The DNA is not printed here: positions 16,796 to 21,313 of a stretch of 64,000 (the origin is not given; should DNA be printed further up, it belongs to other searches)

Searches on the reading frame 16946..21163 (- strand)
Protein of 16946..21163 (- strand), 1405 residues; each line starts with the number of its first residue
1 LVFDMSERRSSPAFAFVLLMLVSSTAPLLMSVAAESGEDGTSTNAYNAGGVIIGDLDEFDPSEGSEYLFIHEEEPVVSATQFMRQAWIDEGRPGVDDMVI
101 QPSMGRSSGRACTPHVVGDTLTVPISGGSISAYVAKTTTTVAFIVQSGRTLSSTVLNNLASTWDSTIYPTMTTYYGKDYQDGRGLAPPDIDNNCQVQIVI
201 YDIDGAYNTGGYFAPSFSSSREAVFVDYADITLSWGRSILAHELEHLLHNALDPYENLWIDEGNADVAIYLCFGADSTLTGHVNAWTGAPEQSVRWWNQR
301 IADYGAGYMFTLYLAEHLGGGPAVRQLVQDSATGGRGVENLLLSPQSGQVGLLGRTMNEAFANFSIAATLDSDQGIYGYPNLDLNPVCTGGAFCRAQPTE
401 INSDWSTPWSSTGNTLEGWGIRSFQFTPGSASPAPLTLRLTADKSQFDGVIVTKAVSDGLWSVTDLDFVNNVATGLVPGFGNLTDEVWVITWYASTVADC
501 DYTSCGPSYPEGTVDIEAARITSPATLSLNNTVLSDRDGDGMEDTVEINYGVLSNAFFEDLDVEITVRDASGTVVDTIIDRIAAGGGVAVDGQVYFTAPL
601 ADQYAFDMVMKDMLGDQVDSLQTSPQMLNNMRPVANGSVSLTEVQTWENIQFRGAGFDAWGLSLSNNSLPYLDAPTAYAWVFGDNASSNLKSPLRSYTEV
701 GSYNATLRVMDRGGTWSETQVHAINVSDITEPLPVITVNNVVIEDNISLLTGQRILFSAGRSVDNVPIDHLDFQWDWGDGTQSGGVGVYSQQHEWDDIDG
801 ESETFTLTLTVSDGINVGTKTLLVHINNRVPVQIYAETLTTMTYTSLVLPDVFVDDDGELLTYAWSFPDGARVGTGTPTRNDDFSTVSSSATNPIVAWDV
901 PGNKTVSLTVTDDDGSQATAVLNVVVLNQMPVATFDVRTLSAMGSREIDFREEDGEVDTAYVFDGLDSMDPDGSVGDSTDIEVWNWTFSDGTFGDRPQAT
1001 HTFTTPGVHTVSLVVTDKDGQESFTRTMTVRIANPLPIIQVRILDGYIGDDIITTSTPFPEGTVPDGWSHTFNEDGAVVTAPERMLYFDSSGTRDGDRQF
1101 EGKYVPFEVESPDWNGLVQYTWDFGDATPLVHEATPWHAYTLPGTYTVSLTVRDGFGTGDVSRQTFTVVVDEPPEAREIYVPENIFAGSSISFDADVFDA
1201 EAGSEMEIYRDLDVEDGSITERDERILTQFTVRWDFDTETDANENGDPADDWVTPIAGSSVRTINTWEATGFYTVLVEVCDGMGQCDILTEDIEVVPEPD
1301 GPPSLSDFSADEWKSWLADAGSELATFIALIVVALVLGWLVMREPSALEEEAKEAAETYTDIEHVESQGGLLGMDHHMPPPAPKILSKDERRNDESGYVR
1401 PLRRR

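Call 67: search_protein_families(library=pfam, proteins=[window:16946-21163:-], max_evalue=0.00001)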
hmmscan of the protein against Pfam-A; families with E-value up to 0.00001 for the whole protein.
window:16946-21163:- (1405 aa): 2 families
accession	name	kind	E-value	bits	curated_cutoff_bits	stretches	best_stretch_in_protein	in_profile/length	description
PF18911.6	PKD_4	-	1.4e-48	163.3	27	4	1101-1169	16-84/85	PKD domain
PF00801.26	PKD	-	2.4e-26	91.9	23.5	2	978-1030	26-80/80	PKD domain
